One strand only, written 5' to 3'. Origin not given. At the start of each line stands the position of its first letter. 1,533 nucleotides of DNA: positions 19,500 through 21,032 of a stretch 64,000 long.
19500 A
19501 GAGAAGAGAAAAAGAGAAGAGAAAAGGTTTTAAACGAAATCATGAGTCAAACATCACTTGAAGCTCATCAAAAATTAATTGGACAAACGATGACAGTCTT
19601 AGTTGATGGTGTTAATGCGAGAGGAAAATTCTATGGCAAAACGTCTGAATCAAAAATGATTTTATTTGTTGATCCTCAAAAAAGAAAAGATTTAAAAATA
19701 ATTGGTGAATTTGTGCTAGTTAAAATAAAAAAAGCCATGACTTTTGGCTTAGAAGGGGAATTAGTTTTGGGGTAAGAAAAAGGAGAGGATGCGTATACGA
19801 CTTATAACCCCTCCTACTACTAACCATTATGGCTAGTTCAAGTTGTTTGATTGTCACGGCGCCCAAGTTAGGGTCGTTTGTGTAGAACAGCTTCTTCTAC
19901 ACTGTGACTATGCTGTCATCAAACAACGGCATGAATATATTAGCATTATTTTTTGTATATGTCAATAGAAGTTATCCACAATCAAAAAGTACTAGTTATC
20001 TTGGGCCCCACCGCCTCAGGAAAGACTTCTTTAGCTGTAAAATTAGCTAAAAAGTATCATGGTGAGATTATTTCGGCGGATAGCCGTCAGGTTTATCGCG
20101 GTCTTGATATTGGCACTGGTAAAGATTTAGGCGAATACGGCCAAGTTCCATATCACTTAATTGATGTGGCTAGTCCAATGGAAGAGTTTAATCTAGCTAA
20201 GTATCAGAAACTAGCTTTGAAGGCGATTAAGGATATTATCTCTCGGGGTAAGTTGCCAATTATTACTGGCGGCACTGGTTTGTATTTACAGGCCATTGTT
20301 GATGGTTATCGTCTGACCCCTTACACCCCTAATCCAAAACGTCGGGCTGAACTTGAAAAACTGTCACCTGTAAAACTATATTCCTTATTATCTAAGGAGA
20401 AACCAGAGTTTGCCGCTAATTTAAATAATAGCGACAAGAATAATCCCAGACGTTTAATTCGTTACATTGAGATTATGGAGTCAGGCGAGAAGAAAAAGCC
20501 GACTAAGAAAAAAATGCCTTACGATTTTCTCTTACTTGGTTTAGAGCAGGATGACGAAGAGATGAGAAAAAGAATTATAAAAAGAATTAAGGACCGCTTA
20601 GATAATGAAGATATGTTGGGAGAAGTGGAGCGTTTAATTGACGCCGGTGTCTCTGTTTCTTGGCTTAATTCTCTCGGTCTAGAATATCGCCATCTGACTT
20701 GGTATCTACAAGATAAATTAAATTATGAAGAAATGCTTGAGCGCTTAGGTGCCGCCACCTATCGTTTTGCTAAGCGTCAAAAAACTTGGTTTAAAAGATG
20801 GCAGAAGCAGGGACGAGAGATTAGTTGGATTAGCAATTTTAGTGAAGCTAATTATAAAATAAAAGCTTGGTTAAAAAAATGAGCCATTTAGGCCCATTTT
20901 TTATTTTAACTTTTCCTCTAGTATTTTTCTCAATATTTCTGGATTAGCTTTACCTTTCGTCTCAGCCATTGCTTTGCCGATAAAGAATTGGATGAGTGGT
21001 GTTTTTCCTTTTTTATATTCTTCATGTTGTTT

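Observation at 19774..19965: Unclassified ~155-nt structured RNA with its own consensus promoter and terminator, antisense to the miaB-miaA spacer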

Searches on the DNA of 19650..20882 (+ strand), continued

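Call 85: build_rna_model(alignment_id=A4, structure=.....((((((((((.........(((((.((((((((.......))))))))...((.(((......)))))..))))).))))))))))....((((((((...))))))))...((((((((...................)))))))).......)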
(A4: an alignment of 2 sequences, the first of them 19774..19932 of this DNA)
Model R2 built from alignment A4 (2 sequences, 159 columns); structure: as given.
model positions 159; base pairs 44; branch points 3; effective number of sequences 0.71; information 0.589 bits per position. Calibrated on 0.2 Mb of random sequence (short: E-values are rough).
structure used (alignment columns):
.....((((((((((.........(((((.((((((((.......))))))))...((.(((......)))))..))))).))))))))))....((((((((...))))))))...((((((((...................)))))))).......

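Call 86: search_with_rna_model(model_id=R2, sources=[L026, L030, L060, L061, L051, L009, L022, L023, L034, L038, L039], filters=off, max_evalue=1, show_alignments=2, make_alignment=true)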
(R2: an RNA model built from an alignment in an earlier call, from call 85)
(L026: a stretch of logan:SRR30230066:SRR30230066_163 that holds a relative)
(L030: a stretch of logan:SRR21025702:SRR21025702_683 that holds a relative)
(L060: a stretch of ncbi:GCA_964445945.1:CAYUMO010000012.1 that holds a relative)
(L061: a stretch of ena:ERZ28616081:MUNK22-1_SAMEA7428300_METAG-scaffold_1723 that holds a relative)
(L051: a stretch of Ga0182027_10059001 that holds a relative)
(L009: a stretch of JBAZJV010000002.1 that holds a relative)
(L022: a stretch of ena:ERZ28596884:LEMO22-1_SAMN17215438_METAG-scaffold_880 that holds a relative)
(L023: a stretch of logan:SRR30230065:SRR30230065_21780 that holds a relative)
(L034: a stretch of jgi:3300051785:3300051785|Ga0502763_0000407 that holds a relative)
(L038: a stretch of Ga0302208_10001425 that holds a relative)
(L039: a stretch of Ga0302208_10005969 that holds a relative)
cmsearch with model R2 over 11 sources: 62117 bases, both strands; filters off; matches with E-value up to 1: 6.
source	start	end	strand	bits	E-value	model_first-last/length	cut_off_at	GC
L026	2838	2972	-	31.7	1.8e-06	1-159/159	no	0.5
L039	1798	1874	+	15.1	0.029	1-159/159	no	0.26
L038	1268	1394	+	12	0.18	1-159/159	no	0.29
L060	2281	2370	-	10.5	0.41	1-159/159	no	0.39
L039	1815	1965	-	9.8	0.63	1-159/159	no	0.34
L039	984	1061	+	9.3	0.83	1-159/159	no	0.38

Alignment A5: 6 matches aligned to the model, 260 columns, each read 5' to 3' on its own strand. Consensus structure (alignment columns), stored with it:
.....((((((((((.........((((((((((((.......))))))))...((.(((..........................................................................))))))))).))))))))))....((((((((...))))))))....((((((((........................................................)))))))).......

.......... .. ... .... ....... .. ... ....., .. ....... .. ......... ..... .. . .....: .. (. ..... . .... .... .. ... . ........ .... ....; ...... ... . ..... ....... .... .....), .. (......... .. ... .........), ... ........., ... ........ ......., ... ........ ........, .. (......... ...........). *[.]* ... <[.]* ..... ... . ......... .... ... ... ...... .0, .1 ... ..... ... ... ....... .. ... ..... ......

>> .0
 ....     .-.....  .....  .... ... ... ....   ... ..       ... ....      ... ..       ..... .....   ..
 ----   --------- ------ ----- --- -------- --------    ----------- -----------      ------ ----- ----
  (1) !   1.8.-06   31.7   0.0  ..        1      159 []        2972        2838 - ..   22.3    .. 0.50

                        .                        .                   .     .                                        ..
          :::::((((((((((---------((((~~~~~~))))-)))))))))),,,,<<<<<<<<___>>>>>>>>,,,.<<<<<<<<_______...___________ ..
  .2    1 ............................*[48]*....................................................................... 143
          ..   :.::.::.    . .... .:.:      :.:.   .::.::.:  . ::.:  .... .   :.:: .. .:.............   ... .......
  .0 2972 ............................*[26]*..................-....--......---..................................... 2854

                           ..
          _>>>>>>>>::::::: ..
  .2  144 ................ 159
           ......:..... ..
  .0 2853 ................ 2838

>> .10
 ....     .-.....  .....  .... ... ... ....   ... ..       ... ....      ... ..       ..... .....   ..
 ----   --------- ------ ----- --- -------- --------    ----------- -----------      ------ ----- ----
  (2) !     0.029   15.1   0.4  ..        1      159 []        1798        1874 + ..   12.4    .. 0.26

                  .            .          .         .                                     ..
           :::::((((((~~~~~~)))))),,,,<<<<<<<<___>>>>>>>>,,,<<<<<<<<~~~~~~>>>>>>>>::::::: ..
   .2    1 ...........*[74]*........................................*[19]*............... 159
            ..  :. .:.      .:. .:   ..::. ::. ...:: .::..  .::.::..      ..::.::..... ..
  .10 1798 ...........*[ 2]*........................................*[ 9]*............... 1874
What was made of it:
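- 19774..19930 (-): Predicted ~155-nt non-coding RNA ('B-type' cargo). The TSS near G19930 is inferred from the -10. The 3' end lies in the U-tract at 19780-19774. The full-length CM finds L026 2838-2972(-) at E 1.8e-6 (call 86).
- Infernal's own alignment places P1, the GCAU bulge, P2, P4 and the terminator in the same register (call 86).
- Tried and rejected: The full-length CM (R2) recovers L026 at E 1.8e-6, but no further B-type copy in 11 related loci (call 86).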

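Call 87: search_dna_similar(query=window:19774-19965:-, collection=phages, mode=distant, max_evalue=0.01, max_rows=5)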
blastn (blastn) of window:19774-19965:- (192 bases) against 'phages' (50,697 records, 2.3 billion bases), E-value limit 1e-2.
No match.

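Call 88: search_dna_similar(query=window:19774-19965:-, collection=plasmids, mode=distant, max_evalue=0.01, max_rows=5)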
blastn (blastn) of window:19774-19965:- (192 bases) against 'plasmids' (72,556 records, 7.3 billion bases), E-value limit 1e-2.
No match.
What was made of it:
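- Tried and rejected: Phage and plasmid blastn: no match (calls 87, 88).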
